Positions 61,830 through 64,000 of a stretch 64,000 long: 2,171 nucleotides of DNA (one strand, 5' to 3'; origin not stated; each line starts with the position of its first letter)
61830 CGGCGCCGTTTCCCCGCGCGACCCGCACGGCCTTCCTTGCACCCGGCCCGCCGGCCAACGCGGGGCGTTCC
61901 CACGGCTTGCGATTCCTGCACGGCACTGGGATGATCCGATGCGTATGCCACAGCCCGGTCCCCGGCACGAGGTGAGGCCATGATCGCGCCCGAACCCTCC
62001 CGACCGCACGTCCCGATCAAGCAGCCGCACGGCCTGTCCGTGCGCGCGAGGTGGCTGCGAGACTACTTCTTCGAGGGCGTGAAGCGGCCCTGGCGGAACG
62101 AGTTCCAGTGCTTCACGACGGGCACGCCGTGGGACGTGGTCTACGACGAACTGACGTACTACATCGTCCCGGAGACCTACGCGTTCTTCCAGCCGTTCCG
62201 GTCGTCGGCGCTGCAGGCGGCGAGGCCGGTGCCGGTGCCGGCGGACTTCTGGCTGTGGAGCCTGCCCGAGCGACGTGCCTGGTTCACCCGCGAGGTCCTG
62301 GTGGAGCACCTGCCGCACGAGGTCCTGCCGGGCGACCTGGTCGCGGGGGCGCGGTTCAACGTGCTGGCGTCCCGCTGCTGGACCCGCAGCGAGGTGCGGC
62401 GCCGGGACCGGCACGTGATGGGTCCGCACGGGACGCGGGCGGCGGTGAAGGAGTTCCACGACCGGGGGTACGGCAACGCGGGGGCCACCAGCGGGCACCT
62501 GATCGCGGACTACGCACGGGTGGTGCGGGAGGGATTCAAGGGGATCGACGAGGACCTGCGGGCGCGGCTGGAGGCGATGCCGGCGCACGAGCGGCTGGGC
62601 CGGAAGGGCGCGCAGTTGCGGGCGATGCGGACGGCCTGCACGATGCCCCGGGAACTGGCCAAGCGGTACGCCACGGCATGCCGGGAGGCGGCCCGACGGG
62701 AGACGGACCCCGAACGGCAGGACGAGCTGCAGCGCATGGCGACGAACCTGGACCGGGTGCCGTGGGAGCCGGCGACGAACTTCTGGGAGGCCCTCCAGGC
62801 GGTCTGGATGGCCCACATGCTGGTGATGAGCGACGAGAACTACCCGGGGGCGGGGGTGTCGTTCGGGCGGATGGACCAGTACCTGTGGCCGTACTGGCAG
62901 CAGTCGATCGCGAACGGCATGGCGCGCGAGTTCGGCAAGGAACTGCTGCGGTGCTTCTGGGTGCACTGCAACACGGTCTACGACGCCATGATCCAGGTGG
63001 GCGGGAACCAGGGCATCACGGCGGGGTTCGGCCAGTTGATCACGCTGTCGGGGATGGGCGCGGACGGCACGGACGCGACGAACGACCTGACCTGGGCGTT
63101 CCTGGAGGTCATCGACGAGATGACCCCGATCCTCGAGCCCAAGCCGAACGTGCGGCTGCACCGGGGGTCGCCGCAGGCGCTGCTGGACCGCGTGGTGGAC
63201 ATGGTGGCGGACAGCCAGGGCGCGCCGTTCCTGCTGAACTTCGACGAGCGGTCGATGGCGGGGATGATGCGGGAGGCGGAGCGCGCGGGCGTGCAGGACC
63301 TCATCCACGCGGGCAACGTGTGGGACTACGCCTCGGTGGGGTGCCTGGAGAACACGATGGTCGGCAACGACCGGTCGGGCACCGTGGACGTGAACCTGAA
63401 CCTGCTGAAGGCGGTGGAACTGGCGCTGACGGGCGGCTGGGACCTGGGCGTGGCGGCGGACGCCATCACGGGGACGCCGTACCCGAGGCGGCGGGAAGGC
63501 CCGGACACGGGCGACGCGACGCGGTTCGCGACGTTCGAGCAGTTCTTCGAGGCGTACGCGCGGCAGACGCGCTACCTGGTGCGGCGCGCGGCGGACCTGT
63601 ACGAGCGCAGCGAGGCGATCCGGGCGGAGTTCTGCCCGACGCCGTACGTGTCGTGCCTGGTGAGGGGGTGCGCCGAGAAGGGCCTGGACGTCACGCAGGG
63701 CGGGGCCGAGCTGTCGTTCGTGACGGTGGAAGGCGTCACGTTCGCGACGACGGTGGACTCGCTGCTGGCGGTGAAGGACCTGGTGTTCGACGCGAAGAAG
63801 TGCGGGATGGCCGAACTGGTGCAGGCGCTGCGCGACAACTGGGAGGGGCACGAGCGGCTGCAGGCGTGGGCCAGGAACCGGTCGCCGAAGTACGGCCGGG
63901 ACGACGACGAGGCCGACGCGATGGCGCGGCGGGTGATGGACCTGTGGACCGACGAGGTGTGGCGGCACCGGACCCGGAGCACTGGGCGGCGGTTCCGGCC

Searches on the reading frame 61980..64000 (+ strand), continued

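Call 39: search_solved_structures(query=P0001, max_evalue=1e-30, show_alignments=5)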
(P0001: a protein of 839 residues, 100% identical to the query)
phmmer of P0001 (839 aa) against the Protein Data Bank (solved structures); distinct sequences matched with E-value up to 1e-30: 31.
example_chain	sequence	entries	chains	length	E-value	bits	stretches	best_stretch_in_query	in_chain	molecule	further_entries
6vxc_A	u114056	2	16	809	2.1e-88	300.4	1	171-834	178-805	Trans-4-hydroxy-L-proline dehydratase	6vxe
2f3o_A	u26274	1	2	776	2.1e-85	290.5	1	172-835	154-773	pyruvate formate-lyase 2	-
9f3w_A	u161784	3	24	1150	1.1e-83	284.8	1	183-833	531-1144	Choline trimethylamine-lyase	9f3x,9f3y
1r8w_A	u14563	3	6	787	1.4e-81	277.8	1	171-836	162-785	glycerol dehydratase | B12-independent glycerol dehydratase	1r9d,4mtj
5ymr_B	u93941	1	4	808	1.9e-79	270.8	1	173-836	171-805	Formate acetyltransferase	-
9ht9_A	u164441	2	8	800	2.3e-79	270.4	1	226-835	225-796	Choline trimethylamine-lyase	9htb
9r0v_A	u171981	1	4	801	2.4e-79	270.4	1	226-835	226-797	Choline trimethylamine-lyase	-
5fay_A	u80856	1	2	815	2.5e-79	270.4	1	226-835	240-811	Choline trimethylamine-lyase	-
6vue_A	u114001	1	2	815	2.5e-79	270.4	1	226-835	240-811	Choline trimethylamine-lyase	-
5fau_A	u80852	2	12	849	2.9e-79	270.2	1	226-835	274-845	Choline trimethylamine-lyase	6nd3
5faw_A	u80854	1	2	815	4.3e-79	269.6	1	226-835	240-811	Choline trimethylamine-lyase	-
9rco_A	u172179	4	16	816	5.1e-79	269.3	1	171-834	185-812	Glycyl radical protein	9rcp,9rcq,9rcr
5fav_A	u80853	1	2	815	6e-79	269.1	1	226-835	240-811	Choline trimethylamine-lyase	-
5kdp_A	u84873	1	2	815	1.2e-78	268.1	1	226-835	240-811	Choline trimethylamine-lyase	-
6lon_B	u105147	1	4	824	1.5e-77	264.4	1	174-837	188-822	PFL2/glycerol dehydratase family glycyl radical enzyme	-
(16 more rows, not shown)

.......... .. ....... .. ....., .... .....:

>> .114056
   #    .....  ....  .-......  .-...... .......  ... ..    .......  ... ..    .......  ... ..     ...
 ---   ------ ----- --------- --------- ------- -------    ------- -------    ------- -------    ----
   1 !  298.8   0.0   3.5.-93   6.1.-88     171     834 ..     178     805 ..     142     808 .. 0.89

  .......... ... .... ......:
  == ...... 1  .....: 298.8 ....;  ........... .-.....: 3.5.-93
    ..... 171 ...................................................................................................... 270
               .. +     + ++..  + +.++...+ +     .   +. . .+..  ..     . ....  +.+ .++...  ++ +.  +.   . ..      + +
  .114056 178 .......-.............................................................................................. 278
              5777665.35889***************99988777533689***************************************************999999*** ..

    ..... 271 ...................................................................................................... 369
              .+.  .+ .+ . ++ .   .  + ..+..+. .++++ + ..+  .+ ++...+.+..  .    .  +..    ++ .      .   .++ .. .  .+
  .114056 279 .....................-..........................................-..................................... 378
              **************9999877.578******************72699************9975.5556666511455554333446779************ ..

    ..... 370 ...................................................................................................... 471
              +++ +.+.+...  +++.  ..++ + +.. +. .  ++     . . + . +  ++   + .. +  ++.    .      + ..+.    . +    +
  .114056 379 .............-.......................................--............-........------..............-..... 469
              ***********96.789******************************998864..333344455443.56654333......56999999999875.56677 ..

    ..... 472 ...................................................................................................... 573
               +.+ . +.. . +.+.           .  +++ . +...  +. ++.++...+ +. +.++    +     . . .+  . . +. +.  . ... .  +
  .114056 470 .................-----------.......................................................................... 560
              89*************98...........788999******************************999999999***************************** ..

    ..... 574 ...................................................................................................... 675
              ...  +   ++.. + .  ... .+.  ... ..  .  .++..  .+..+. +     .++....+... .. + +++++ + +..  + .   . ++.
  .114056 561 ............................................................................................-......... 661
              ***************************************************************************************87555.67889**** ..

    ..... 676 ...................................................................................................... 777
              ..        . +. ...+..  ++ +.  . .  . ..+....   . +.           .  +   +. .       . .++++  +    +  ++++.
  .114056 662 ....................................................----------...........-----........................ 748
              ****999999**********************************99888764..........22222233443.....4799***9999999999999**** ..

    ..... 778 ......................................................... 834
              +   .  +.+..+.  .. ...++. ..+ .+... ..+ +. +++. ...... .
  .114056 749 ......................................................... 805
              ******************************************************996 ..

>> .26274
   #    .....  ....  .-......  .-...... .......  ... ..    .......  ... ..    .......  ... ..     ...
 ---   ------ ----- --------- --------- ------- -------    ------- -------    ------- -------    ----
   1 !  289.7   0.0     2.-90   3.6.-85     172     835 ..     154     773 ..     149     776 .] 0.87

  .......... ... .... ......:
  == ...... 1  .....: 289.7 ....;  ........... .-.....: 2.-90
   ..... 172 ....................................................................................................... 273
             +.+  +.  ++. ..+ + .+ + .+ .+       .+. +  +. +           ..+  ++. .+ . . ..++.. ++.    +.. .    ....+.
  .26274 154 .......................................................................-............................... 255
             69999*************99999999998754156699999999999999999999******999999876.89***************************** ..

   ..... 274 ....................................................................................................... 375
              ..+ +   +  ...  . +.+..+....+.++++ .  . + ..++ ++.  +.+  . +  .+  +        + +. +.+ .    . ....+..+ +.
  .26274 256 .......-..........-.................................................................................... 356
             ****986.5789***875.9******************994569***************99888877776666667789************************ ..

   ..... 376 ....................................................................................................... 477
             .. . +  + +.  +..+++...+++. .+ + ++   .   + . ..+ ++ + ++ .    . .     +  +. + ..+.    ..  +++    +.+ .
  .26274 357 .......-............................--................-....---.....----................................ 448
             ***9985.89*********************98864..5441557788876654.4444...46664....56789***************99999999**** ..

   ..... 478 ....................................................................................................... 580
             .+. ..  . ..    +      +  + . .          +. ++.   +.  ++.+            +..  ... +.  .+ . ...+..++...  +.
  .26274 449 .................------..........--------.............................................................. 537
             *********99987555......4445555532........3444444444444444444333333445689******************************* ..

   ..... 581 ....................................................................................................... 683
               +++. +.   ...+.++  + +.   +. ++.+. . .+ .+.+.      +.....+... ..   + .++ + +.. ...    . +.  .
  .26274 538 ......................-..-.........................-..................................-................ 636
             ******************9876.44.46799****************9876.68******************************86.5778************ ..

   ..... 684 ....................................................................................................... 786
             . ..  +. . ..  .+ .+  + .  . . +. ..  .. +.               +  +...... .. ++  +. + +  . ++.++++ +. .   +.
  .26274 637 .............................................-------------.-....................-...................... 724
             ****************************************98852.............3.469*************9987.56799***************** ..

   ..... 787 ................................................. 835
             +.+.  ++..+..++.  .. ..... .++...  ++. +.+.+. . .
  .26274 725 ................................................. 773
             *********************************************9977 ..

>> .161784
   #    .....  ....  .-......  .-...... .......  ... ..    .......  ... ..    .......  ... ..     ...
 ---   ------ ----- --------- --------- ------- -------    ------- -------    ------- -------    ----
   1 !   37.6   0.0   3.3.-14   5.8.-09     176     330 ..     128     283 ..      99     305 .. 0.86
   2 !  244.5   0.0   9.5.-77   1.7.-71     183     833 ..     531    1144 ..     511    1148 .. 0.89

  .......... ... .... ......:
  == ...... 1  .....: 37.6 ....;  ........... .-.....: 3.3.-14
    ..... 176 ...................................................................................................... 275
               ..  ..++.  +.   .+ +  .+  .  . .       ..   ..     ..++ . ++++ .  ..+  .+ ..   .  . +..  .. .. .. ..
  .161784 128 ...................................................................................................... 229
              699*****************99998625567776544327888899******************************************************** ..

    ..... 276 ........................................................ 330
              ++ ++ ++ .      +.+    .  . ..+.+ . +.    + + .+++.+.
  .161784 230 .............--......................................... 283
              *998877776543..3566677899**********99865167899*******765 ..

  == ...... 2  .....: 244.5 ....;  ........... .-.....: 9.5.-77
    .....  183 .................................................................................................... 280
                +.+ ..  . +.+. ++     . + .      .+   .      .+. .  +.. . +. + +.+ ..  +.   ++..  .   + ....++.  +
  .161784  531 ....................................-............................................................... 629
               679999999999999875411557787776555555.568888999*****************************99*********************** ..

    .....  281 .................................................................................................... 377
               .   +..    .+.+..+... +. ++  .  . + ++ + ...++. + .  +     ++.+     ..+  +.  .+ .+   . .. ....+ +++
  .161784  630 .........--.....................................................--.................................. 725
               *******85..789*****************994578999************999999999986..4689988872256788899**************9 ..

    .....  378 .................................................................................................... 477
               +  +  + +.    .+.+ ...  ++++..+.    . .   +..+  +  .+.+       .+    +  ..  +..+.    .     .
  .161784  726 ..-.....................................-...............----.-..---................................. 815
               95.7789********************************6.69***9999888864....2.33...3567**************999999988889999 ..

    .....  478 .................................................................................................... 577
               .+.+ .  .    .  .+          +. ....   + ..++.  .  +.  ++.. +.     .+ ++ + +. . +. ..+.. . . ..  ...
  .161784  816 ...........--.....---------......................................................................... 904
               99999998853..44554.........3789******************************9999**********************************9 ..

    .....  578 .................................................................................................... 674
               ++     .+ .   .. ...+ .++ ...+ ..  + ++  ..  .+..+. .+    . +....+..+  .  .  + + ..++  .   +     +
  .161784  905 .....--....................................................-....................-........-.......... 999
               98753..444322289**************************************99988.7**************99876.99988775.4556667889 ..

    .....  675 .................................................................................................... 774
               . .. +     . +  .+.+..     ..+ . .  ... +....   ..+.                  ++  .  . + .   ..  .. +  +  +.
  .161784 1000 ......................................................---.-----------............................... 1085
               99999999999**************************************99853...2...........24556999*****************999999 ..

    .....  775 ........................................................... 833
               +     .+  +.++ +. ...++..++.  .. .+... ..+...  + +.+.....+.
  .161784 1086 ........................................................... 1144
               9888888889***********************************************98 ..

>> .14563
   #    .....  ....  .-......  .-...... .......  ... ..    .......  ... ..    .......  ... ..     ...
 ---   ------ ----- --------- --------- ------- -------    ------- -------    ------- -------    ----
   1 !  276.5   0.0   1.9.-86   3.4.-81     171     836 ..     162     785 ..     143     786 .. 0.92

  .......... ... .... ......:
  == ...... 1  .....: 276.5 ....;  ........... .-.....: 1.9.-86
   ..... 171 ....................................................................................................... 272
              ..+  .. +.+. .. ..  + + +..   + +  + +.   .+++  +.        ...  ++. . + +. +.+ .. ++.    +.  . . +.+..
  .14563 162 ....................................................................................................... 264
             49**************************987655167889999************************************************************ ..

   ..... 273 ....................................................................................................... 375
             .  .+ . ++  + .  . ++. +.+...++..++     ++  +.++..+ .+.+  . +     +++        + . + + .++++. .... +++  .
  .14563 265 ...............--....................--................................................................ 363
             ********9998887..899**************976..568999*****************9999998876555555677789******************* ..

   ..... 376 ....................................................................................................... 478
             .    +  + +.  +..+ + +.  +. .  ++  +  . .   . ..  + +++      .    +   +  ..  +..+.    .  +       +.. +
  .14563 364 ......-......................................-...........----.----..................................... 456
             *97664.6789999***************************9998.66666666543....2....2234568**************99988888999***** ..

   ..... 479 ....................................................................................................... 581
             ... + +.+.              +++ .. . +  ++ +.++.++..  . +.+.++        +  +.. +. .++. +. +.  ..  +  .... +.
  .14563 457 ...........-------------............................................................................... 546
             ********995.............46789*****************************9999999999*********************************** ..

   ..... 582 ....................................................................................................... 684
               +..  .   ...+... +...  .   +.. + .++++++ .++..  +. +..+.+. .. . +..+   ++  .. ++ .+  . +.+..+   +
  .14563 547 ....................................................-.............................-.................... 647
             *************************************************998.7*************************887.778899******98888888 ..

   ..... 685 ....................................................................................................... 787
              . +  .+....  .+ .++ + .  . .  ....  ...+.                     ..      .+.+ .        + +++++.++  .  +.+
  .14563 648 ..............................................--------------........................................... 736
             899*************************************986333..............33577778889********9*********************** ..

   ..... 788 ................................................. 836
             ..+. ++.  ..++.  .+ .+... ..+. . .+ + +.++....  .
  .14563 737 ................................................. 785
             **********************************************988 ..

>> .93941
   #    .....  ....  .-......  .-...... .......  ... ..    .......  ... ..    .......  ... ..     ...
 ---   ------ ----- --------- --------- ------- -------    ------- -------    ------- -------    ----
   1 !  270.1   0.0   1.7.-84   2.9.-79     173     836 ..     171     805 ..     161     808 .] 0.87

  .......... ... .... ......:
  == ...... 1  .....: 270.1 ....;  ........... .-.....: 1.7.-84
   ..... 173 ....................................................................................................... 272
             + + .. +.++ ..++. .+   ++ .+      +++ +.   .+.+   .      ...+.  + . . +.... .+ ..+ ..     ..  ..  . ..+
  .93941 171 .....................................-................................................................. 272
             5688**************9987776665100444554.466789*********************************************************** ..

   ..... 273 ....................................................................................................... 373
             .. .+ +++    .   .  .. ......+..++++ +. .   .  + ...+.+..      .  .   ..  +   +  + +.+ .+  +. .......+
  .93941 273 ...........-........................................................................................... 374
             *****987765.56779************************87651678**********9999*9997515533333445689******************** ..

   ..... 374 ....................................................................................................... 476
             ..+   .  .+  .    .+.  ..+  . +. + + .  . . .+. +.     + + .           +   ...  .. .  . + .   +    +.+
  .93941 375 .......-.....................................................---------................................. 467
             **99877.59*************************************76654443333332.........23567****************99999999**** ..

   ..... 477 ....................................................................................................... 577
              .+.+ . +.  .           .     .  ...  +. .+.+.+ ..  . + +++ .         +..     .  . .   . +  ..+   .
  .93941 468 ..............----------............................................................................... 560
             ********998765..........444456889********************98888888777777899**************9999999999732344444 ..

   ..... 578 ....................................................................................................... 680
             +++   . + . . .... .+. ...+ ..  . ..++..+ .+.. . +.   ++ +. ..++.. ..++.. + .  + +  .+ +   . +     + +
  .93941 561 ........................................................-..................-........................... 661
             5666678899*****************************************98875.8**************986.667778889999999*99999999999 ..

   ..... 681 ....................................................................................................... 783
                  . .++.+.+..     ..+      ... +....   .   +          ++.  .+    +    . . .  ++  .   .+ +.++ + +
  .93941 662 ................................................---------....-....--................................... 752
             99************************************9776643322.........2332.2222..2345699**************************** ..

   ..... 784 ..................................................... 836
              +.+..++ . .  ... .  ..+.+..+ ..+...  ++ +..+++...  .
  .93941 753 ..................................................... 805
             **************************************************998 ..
